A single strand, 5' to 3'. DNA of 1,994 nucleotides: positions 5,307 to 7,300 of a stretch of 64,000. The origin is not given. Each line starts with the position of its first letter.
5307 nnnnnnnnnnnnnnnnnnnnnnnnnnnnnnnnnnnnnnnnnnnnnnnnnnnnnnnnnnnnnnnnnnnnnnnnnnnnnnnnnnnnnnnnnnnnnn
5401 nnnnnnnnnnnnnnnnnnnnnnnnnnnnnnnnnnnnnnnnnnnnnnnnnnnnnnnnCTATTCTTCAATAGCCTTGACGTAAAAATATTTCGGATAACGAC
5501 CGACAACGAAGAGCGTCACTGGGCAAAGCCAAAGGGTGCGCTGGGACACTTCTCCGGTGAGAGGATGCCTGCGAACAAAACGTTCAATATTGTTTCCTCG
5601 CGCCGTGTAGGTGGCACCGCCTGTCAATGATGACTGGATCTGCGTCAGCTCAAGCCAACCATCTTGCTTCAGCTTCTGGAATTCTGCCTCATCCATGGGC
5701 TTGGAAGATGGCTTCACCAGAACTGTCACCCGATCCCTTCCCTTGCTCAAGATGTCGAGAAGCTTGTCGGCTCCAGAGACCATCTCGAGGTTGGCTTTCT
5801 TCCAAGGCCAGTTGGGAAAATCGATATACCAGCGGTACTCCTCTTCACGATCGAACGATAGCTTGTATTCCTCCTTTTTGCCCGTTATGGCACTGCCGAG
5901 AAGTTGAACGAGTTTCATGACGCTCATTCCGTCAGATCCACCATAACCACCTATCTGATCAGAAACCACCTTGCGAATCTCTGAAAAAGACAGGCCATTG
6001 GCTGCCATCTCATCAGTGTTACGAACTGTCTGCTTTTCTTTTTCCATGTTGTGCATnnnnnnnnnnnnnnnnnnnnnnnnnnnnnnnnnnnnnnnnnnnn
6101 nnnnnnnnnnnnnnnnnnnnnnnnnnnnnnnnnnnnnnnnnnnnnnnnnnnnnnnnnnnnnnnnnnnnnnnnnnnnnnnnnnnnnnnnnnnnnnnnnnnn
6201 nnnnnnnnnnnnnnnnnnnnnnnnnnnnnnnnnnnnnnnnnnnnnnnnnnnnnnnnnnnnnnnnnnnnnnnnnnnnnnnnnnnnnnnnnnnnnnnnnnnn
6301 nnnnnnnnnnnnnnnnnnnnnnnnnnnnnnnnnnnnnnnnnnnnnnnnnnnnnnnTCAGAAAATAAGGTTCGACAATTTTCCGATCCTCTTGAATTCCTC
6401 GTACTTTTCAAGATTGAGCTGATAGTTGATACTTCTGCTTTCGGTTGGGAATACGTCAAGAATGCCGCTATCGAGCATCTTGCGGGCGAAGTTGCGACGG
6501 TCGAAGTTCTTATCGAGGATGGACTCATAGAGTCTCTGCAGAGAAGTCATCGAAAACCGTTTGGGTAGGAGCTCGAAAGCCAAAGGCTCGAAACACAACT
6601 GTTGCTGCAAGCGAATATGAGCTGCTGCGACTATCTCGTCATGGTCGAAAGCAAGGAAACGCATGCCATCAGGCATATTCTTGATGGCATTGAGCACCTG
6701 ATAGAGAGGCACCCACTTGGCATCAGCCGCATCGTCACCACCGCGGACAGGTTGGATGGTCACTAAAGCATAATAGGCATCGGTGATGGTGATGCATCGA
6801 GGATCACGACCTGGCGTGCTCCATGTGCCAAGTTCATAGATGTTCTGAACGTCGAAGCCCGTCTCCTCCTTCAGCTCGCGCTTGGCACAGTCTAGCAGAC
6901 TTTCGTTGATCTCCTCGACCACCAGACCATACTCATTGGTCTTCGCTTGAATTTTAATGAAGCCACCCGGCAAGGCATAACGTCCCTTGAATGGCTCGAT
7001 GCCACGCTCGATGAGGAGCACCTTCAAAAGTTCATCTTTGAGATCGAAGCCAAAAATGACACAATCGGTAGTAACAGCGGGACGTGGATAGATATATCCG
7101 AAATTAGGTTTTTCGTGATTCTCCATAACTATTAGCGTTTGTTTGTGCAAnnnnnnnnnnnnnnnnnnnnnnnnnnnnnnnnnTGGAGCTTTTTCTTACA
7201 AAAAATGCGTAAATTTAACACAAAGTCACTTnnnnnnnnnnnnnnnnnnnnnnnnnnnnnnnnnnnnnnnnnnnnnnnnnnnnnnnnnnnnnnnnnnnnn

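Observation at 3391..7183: NrtR-linked ADP-ribose module with no NAD biosynthesis genes: Nudix regulator, unknown protein, ADP-ribosylglycohydrolase and a vWA/phage-domain fusion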

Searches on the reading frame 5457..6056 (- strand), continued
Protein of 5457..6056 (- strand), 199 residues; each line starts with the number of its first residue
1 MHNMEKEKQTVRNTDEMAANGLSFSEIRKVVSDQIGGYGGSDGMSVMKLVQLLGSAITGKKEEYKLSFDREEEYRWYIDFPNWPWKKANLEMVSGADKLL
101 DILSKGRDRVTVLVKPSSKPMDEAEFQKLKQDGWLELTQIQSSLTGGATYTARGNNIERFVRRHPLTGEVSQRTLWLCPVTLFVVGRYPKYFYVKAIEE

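Call 67: get_annotated_region(hit=H1, flank=3000)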
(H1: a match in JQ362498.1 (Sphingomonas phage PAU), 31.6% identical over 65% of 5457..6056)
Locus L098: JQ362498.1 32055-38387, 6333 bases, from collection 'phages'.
description: Sphingomonas phage PAU, complete genome.
organism: Sphingomonas phage PAU (NCBI taxid 1150991)
taxonomy: Viruses; Duplodnaviria; Heunggongvirae; Uroviricota; Caudoviricetes
host: Sphingomonas paucimobilis, Felix d'Herelle Reference Center for Phages host #1398; source: silkworms; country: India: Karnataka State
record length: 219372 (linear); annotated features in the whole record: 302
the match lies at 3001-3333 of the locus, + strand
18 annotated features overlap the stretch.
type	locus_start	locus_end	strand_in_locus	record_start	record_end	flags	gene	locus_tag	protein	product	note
CDS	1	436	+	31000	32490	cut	45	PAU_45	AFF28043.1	gp45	DNA topoisomerase (DNA gyrase subunit A)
CDS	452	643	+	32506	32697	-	46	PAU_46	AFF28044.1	gp46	-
CDS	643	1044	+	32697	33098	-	47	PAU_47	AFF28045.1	gp47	-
CDS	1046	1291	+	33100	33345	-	48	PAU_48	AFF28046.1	gp48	-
CDS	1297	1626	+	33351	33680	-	49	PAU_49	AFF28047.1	gp49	-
CDS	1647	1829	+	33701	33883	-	50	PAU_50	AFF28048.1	gp50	-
CDS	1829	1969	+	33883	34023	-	51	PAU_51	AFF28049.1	gp51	-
CDS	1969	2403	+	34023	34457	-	52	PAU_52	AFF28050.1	gp52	-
CDS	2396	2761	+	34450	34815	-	53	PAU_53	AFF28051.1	gp53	-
CDS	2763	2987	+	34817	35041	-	54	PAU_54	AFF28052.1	gp54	-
CDS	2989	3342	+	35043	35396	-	55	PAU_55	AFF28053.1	gp55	-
CDS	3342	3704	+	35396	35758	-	56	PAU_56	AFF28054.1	gp56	-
CDS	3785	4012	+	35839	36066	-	57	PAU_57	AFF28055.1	gp57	-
CDS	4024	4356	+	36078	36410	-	58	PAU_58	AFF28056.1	gp58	-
CDS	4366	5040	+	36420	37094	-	59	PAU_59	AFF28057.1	gp59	-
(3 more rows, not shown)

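Call 75: search_protein_families(library=pfam, proteins=[L004:3490-4026:+, L004:5981-7765:+], max_evalue=0.01)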
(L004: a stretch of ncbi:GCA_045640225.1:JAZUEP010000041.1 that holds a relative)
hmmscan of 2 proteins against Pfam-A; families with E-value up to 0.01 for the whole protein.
L004:3490-4026:+ (178 aa): 2 families
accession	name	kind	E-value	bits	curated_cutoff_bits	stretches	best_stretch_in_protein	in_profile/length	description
PF22075.2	DUF6939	-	4.8e-73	244.7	27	1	6-171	1-167/167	Family of unknown function (DUF6939)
PF22397.2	NADAR-DarT1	-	0.00074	19.5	27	1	5-99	32-127/212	DarT1-associated NADAR antitoxin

L004:5981-7765:+ (594 aa): 0 families

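Call 76: fold_search(model_id=the predicted structure, library=viral)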
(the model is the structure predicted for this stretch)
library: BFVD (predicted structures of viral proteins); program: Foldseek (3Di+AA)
matches with E <= 10: 676; with E <= 0.001: 2
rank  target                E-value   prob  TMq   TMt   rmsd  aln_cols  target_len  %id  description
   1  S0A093                9.5e-10  1.00  0.47  0.85   2.9       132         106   29  Uncharacterized protein [Cellulophaga phage phi17:2]
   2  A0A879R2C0            2.2e-05  1.00  0.40  0.49   5.7       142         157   15  Uncharacterized protein [Synechococcus phage S-SRM01]
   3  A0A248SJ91            3.8e-02  0.18  0.18  0.14  19.2       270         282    7  (no name in the UniProt tables at hand)
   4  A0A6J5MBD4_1          4.0e-02  0.18  0.14  0.05  10.6        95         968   12  Collagen triple helix repeat [uncultured Caudovirales phage]
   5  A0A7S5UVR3            5.8e-02  0.10  0.16  0.13  20.5       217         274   12  (no name in the UniProt tables at hand)
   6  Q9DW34                6.2e-02  0.09  0.15  0.10  19.9       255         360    7  Pr157 [Rat cytomegalovirus (strain Maastricht)]
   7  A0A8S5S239            6.5e-02  0.99  0.22  0.56   5.0        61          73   23  Uncharacterized protein [Podoviridae sp. ct8Lf7]
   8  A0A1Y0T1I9            7.8e-02  0.11  0.19  0.17  14.3       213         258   13  Uncharacterized protein [Pseudomonas phage Noxifer]
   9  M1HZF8                7.8e-02  0.11  0.18  0.15  19.0       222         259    8  (no name in the UniProt tables at hand)
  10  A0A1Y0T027            9.4e-02  0.04  0.12  0.10  24.6       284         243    7  Uncharacterized protein [Pseudomonas phage Noxifer]
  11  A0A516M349            1.1e-01  0.07  0.14  0.07  20.9       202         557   12  (no name in the UniProt tables at hand)
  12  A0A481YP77            1.1e-01  0.03  0.11  0.08  19.7       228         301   10  Uncharacterized protein [Pithovirus LCDPAC02]
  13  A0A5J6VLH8            1.2e-01  0.16  0.24  0.13  12.2       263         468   10  Uncharacterized protein [Megaviridae environmental sample]
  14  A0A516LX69            1.4e-01  0.06  0.14  0.05  16.6       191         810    8  (no name in the UniProt tables at hand)
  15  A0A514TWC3            1.7e-01  0.09  0.14  0.14  18.2       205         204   13  Uncharacterized protein [Aeromonas phage D6]
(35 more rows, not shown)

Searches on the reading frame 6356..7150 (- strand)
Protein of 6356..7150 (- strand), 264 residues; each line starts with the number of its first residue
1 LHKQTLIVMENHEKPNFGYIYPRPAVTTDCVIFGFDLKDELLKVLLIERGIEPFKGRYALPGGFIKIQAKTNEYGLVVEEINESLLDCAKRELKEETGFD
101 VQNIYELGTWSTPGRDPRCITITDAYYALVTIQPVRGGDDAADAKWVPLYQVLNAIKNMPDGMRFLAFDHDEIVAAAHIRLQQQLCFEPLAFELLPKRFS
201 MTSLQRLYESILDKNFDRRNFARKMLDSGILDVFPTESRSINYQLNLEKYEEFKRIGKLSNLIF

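Call 3: search_protein_families(library=pfam, proteins=[window:6356-7150:-], max_evalue=0.01)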
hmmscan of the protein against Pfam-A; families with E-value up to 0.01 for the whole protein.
window:6356-7150:- (264 aa): 3 families
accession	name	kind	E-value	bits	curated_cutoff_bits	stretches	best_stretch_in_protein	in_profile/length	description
PF21906.2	NrtR_WHD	-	1.2e-14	54.6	27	1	191-232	1-42/61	NrtR DNA-binding winged helix domain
PF00293.34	NUDIX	-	4.5e-14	53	21.1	1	27-155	5-120/134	NUDIX domain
PF19368.5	AraR_C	-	2.3e-05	25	23.8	1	188-232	2-47/82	AraR C-terminal winged HTH domain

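Call 4: search_protein_families(library=ncbifam, proteins=[window:6356-7150:-], max_evalue=0.01)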
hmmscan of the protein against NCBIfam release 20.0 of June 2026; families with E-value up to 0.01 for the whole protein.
window:6356-7150:- (264 aa): 11 families
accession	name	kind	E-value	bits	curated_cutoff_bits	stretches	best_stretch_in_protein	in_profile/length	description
NF050029.2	TransRepNtr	equivalog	4.7e-32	111.4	400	1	21-232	17-207/245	ADPR responsive transcriptional repressor NtrR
NF003788.0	PRK05379.1-5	equivalog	2.2e-13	50.2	354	1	21-156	209-333/351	bifunctional nicotinamide-nucleotide adenylyltransferase/Nudix hydroxylase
NF003786.0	PRK05379.1-2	equivalog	8.5e-11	41.6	397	1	43-151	230-334/354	bifunctional nicotinamide-nucleotide adenylyltransferase/Nudix hydroxylase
NF003791.0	PRK05379.2-3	equivalog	1.2e-10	41.1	409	1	25-151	202-317/340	bifunctional nicotinamide-nucleotide adenylyltransferase/Nudix hydroxylase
NF003787.0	PRK05379.1-4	equivalog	9.9e-09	34.6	449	1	21-154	204-326/346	bifunctional nicotinamide-nucleotide adenylyltransferase/Nudix hydroxylase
NF003790.0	PRK05379.2-2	equivalog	1e-07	31.4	403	1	42-155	228-335/354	bifunctional nicotinamide mononucleotide adenylyltransferase/ADP-ribose pyrophosphatase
NF003785.0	PRK05379.1-1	equivalog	0.00031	20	418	1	43-163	215-328/347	bifunctional nicotinamide-nucleotide adenylyltransferase/Nudix hydroxylase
TIGR02705.1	nudix_YtkD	equivalog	0.00053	19.6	154.4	1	80-165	55-136/156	RNA deprotection pyrophosphohydrolase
TIGR00052.1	TIGR00052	subfamily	0.0018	17.9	79.55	1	78-150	89-161/188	nudix-type nucleoside diphosphatase, YffH/AdpP family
NF001299.0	PRK00241.1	equivalog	0.0061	16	158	1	80-109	169-198/263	NAD(+) diphosphatase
TIGR03823.1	FliZ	equivalog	0.0066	16.1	159.3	1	202-255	112-164/168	flagella biosynthesis regulatory protein FliZ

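Call 7: search_protein_families(library=padloc, proteins=[window:6356-7126:-], max_evalue=0.01)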
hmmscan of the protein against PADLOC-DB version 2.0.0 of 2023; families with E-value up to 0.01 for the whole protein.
window:6356-7126:- (256 aa): 0 families

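Call 8: search_protein_families(library=phrogs, proteins=[window:6356-7126:-], max_evalue=0.01)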
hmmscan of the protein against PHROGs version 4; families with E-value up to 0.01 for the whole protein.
window:6356-7126:- (256 aa): 4 families
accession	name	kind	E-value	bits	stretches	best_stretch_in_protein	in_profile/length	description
phrog_1198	-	other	1.4e-25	91.5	1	13-218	34-226/253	MutT/NUDIX hydrolase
phrog_1185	-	other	0.0001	22.9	1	73-100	190-217/301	nudix hydrolase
phrog_395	-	other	0.00032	21.6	1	36-148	250-356/373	cytidyltransferase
phrog_19657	-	other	0.0025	18.8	0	27-96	42-93/176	nudix hydrolase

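Call 37: search_solved_structures(query=window:6356-7126:-, max_evalue=0.001, show_alignments=2)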
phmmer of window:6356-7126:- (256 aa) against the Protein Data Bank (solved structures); distinct sequences matched with E-value up to 0.001: 8.
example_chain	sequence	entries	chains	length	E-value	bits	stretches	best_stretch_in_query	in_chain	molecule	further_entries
2fml_A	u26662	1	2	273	1.3e-24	90.1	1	13-217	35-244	MutT/nudix family protein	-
5bs6_A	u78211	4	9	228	2.3e-24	89.3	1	17-222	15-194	transcriptional regulator AraR | transcriptional factor AraR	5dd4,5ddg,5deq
3gz5_A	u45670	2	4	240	6.6e-17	64.8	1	16-222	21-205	MutT/nudix family protein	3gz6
3gz8_A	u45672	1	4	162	5.5e-12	48.7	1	16-177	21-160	MutT/nudix family protein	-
3i9x_A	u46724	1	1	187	9.7e-10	41.4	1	33-164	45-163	mutT/nudix family protein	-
2yyh_A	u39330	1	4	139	1.9e-08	37.2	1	10-166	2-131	8-OXO-dGTPase domain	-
2qjo_A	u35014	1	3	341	6.5e-07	32.1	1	34-143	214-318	Bifunctional NMN adenylyltransferase/Nudix hydrolase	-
7q91_A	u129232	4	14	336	0.00029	23.4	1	158-217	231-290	NADQ transcription factor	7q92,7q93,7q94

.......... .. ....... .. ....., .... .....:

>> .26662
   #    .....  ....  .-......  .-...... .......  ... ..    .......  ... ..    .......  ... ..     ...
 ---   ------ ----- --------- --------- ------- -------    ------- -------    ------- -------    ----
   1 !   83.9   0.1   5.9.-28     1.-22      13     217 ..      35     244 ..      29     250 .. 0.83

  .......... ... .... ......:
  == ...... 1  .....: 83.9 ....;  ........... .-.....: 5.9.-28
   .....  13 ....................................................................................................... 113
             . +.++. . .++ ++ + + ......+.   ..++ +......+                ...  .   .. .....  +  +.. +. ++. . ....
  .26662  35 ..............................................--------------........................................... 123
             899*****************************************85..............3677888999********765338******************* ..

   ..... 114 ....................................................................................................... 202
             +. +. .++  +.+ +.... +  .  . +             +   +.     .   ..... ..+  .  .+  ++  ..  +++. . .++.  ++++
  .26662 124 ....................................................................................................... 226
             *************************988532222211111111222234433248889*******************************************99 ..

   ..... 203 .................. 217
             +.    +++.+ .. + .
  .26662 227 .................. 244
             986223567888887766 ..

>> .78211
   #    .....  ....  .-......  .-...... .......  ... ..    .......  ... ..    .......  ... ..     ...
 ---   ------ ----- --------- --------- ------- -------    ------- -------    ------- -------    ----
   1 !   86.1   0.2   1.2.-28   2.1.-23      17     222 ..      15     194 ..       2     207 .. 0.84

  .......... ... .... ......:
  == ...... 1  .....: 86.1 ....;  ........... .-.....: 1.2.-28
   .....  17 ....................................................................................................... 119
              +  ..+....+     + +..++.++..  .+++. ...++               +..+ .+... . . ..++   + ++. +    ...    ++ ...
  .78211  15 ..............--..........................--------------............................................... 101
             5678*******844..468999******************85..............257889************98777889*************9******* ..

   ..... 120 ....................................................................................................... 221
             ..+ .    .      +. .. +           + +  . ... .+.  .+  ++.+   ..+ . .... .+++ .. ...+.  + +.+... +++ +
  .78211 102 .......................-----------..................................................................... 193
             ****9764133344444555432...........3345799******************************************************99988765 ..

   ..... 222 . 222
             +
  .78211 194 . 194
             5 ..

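Call 71: search_solved_structures(query=window:6356-7126:-, max_evalue=1e-10, show_alignments=4)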
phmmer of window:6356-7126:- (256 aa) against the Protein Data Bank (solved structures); distinct sequences matched with E-value up to 1e-10: 4.
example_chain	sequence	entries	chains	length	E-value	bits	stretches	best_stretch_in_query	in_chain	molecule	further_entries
2fml_A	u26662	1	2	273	1.3e-24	90.1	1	13-217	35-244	MutT/nudix family protein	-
5bs6_A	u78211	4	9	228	2.3e-24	89.3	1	17-222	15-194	transcriptional regulator AraR | transcriptional factor AraR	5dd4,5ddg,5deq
3gz5_A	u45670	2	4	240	6.6e-17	64.8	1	16-222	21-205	MutT/nudix family protein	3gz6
3gz8_A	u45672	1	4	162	5.5e-12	48.7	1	16-177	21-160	MutT/nudix family protein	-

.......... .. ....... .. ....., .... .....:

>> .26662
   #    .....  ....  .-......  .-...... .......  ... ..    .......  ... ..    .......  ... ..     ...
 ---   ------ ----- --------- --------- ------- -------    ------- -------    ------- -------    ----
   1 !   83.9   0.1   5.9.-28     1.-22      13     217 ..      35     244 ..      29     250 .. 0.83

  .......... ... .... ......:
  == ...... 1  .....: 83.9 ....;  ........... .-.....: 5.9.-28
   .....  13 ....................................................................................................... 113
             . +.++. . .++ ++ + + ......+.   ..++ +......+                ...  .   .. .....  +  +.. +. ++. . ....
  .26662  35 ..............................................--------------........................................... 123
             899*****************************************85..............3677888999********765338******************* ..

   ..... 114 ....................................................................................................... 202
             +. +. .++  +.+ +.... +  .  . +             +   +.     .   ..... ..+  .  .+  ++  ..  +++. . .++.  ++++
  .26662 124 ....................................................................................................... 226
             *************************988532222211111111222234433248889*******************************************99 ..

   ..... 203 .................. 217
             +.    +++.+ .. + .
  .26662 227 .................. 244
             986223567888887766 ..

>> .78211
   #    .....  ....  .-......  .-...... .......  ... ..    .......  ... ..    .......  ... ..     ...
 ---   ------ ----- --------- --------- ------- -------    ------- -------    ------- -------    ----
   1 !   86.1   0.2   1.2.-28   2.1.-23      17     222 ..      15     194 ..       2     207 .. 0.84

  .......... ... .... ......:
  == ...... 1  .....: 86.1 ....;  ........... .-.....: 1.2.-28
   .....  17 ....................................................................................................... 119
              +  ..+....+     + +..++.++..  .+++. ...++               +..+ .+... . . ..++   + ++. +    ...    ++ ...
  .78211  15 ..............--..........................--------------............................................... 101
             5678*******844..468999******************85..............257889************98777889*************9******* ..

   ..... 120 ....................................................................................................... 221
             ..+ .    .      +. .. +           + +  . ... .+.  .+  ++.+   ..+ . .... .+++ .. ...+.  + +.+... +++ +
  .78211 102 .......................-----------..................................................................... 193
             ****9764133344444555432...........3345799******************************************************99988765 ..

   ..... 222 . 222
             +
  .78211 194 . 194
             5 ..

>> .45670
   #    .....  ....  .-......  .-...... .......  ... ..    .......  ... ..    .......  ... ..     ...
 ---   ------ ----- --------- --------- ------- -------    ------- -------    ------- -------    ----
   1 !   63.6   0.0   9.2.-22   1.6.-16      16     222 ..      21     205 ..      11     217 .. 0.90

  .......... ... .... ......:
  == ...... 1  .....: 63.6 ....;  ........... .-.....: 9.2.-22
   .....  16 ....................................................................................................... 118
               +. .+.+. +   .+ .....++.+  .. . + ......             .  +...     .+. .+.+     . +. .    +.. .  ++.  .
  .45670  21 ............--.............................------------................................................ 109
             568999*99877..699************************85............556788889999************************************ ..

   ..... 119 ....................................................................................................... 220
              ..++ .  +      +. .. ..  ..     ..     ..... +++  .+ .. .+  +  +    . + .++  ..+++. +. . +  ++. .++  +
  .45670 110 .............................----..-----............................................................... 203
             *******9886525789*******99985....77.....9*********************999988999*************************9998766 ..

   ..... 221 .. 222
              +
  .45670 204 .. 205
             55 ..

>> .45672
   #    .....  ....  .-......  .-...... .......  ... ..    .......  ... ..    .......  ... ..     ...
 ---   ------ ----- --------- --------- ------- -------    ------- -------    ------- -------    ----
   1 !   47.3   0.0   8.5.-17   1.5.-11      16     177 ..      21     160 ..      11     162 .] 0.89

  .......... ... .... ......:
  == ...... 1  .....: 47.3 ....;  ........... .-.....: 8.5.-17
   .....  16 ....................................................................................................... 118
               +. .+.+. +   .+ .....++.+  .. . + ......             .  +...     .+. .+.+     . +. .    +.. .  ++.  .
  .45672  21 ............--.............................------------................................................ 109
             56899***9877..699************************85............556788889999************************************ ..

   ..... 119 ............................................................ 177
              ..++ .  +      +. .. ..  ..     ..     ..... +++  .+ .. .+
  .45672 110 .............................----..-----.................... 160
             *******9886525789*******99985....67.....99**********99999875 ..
